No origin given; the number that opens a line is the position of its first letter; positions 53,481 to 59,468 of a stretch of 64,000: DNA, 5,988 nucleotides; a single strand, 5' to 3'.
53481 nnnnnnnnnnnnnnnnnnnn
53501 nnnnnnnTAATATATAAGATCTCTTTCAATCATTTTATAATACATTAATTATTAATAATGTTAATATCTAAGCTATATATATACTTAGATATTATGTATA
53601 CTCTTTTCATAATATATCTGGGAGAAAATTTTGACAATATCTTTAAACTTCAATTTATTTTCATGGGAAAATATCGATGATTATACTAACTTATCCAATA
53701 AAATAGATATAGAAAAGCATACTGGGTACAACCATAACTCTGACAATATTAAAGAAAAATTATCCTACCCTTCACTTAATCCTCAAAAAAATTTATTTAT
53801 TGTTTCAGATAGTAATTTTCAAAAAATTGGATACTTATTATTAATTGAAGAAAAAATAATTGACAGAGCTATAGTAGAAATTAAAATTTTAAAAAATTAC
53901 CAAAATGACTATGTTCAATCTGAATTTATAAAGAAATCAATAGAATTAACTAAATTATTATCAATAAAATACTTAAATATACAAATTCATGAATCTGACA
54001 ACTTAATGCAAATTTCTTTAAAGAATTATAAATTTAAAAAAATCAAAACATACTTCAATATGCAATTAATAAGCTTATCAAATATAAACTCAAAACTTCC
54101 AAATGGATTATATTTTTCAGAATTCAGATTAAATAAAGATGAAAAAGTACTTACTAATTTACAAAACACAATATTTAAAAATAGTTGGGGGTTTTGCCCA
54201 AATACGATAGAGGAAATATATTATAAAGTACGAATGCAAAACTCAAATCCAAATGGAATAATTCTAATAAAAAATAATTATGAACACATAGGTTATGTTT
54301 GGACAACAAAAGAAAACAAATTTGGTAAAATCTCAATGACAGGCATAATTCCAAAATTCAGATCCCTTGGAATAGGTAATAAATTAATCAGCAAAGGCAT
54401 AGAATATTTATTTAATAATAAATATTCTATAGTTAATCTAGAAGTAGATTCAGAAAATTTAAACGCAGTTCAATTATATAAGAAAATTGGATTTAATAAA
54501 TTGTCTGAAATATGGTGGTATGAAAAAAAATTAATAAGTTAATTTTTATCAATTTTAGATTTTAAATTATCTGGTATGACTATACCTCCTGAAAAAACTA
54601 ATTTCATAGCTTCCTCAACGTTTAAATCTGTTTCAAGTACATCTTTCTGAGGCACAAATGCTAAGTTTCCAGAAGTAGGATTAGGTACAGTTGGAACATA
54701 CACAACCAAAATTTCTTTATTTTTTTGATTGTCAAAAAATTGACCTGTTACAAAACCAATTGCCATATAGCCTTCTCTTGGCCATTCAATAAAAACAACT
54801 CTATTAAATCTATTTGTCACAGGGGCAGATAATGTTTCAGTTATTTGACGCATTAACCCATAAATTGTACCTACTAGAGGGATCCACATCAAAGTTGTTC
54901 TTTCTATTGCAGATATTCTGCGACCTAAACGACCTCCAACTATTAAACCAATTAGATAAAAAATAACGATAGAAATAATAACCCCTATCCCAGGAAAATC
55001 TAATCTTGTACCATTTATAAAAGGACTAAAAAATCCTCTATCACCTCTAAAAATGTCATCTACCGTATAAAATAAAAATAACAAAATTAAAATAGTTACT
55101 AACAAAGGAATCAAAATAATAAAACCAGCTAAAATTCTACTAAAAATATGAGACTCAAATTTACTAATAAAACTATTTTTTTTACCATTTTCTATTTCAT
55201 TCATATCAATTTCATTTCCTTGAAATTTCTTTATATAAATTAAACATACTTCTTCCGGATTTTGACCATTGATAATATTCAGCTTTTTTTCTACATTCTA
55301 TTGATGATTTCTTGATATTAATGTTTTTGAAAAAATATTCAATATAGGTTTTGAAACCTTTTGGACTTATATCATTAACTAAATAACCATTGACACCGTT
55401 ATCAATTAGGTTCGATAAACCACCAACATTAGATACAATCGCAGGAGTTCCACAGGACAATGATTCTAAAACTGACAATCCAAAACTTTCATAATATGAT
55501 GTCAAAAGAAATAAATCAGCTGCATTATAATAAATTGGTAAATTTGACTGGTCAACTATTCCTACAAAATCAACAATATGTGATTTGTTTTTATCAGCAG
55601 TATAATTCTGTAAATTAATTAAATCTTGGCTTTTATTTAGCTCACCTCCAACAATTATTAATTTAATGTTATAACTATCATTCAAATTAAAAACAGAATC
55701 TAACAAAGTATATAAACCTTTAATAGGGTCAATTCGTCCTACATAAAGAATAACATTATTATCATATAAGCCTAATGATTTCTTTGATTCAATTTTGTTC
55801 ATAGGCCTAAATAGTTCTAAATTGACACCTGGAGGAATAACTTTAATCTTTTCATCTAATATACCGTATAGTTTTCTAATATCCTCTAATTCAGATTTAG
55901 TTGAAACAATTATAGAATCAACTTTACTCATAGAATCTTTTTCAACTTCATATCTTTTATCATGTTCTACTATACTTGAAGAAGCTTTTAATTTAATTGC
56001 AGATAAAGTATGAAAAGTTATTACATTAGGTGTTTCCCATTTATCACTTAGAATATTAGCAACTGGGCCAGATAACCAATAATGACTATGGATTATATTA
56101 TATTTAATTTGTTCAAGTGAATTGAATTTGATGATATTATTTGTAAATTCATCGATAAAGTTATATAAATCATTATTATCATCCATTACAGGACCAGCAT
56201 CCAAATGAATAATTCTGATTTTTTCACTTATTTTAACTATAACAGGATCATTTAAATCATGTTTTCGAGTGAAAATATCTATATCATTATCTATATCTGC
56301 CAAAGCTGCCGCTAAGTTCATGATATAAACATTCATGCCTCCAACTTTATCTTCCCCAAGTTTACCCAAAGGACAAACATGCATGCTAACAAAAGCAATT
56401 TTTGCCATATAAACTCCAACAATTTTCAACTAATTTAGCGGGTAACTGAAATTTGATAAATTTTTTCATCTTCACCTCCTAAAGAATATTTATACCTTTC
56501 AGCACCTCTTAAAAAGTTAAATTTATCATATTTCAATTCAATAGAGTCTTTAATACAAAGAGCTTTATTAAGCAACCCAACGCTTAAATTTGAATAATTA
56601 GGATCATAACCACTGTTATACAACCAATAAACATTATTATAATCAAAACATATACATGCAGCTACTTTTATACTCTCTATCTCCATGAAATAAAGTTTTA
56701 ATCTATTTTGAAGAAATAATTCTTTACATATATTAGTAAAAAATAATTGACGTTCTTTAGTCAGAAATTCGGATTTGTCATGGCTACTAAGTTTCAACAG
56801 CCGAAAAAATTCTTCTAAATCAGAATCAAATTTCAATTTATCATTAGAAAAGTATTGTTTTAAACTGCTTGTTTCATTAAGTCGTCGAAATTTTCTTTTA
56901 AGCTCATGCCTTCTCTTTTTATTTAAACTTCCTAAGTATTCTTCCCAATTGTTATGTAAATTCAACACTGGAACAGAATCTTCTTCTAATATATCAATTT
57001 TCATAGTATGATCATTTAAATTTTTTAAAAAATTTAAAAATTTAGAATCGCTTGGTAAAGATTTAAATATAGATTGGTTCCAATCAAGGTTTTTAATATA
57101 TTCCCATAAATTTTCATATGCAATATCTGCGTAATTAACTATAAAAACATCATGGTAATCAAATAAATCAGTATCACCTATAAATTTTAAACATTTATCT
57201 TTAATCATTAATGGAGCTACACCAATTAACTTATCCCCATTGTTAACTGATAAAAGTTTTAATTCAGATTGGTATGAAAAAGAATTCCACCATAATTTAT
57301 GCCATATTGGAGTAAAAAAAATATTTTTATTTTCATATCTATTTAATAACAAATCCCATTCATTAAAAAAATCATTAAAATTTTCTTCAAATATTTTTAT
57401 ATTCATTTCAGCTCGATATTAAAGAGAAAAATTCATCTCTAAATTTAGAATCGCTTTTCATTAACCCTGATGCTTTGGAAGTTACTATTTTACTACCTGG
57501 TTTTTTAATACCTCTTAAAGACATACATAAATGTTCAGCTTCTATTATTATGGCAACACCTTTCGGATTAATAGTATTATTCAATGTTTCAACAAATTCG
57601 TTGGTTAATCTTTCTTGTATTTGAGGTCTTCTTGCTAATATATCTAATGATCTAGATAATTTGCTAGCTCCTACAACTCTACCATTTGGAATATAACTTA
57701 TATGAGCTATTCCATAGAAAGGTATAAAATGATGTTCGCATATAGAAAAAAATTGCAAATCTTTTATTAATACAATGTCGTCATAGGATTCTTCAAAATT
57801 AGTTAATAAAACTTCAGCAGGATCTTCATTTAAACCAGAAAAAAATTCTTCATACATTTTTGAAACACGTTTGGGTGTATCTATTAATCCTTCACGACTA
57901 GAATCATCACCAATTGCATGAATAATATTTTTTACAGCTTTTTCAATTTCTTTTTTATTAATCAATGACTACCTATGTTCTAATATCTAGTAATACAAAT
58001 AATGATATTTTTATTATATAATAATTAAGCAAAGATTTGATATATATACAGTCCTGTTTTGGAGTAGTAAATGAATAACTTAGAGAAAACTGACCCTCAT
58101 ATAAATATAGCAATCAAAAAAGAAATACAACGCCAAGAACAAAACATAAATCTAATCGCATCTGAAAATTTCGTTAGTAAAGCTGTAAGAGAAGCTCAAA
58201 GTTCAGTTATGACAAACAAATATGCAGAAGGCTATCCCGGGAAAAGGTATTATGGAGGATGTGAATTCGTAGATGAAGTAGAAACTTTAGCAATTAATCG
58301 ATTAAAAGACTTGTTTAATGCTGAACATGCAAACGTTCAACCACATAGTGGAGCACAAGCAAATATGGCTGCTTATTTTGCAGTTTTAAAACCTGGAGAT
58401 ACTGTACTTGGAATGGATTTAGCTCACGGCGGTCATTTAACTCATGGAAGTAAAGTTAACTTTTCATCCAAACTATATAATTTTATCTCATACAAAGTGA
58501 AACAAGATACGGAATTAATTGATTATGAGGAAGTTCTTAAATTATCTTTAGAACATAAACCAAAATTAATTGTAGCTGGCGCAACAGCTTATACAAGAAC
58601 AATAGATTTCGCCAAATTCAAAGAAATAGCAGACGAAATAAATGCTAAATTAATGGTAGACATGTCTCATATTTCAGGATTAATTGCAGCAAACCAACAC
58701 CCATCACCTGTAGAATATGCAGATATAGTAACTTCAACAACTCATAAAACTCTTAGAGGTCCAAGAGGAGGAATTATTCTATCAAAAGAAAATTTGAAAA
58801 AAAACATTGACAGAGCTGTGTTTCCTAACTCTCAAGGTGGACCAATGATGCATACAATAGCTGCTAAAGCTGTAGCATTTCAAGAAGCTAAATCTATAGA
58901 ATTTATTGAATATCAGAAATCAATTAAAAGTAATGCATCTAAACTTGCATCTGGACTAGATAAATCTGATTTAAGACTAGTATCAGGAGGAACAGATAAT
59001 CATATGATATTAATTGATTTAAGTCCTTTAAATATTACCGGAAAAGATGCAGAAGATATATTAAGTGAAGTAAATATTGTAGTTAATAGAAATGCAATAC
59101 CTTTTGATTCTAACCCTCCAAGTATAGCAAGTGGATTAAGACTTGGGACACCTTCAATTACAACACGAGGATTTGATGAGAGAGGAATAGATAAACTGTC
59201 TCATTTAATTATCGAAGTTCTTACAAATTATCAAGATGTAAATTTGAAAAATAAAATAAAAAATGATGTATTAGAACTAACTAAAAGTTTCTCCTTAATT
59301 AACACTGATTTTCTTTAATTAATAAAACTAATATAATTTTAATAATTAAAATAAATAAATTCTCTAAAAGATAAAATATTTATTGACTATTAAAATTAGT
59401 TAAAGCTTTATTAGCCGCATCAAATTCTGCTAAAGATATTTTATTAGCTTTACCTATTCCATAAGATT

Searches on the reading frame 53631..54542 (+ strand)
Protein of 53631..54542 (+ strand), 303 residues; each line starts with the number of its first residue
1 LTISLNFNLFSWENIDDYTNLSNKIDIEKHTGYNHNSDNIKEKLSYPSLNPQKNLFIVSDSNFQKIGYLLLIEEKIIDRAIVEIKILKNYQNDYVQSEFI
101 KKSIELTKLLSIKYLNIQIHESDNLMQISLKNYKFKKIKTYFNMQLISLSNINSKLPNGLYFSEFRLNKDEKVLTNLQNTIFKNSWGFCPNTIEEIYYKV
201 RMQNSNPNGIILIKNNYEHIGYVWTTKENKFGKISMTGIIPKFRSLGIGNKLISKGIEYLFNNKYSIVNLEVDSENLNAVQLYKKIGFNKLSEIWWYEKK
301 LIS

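Call 37: search_protein_families(library=pfam, max_evalue=0.000001, proteins=[window:53631-54542:+])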
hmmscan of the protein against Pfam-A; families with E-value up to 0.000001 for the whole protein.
window:53631-54542:+ (303 aa): 3 families
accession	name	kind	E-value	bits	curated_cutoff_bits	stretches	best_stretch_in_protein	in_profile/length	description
PF00583.31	Acetyltransf_1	-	3.4e-13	50.3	20.7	1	180-288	10-116/116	Acetyltransferase (GNAT) family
PF13673.13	Acetyltransf_10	-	3e-11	43.8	23.6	1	201-292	25-111/128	Acetyltransferase (GNAT) domain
PF13508.13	Acetyltransf_7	-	4.9e-07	30.5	27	0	210-289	5-83/84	Acetyltransferase (GNAT) domain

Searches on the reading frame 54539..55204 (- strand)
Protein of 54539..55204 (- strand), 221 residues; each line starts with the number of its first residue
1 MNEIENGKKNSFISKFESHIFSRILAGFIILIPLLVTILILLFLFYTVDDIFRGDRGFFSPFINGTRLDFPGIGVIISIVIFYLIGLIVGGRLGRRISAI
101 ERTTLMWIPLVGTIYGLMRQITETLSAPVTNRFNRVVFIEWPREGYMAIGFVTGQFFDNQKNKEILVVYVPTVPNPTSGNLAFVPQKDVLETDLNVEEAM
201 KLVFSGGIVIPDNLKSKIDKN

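Call 37: search_protein_families(library=pfam, max_evalue=0.000001, proteins=[window:54539-55204:-])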
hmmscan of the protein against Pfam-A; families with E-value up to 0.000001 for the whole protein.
window:54539-55204:- (221 aa): 1 family
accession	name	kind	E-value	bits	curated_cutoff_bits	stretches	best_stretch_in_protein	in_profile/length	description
PF04367.18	DUF502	-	8.6e-24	83.9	23.8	1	76-178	1-107/107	Protein of unknown function (DUF502)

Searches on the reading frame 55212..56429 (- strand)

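Call 37: search_protein_families(library=pfam, max_evalue=0.000001, proteins=[window:55212-56429:-])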
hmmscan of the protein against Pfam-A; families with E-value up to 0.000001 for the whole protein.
window:55212-56429:- (405 aa): 5 families
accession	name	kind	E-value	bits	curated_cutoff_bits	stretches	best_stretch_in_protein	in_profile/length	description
PF00534.26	Glycos_transf_1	-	1.1e-33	116.6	26.4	1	214-370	4-159/172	Glycosyl transferases group 1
PF13692.12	Glyco_trans_1_4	-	4.7e-27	95.4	27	1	225-366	2-139/142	Glycosyl transferases group 1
PF13439.12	Glyco_transf_4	-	1.1e-21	78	28.5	1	29-205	1-169/170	Glycosyltransferase Family 4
PF13579.12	Glyco_trans_4_4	-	6.8e-15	56.2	29.7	1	30-201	1-158/158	Glycosyl transferase 4-like domain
PF20706.3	GT4-conflict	-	1.9e-14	53.9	26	1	28-348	10-326/385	Family 4 Glycosyltransferase in conflict systems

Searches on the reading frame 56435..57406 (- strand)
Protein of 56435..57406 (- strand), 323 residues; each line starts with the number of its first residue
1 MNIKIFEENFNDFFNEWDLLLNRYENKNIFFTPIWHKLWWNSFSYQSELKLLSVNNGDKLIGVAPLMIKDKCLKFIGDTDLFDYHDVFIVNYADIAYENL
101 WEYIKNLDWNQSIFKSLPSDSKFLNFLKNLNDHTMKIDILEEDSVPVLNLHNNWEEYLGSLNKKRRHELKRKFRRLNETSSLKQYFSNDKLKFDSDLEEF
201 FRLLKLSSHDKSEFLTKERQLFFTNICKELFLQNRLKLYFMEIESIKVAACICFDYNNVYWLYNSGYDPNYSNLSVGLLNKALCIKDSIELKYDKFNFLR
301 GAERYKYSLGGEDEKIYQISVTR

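Call 37: search_protein_families(library=pfam, max_evalue=0.000001, proteins=[window:56435-57406:-])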
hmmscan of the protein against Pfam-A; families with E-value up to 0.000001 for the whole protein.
window:56435-57406:- (323 aa): 1 family
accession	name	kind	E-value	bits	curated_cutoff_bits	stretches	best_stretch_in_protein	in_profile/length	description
PF13480.13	Acetyltransf_6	-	3e-20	73.3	22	1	163-306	1-142/143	Acetyltransferase (GNAT) domain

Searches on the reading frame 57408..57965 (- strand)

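Call 37: search_protein_families(library=pfam, max_evalue=0.000001, proteins=[window:57408-57965:-])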
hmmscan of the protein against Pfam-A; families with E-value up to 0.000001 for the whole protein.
window:57408-57965:- (185 aa): 1 family
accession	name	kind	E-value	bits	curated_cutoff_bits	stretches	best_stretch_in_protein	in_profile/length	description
PF01227.27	GTP_cyclohydroI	-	2.2e-70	236.2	27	1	7-183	1-178/179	GTP cyclohydrolase I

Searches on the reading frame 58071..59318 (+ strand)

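Call 37: search_protein_families(library=pfam, max_evalue=0.000001, proteins=[window:58071-59318:+])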
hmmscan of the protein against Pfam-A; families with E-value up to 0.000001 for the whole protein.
window:58071-59318:+ (415 aa): 3 families
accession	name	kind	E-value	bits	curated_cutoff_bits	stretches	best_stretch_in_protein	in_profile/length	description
PF00464.25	SHMT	-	2.1e-162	540.7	27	1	4-380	1-399/399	Serine hydroxymethyltransferase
PF00155.27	Aminotran_1_2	-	3.1e-10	40.2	19.7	1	25-344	9-336/361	Aminotransferase class I and II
PF01212.27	Beta_elim_lyase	-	7.2e-07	29.2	27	0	76-315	39-285/288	Beta-eliminating lyase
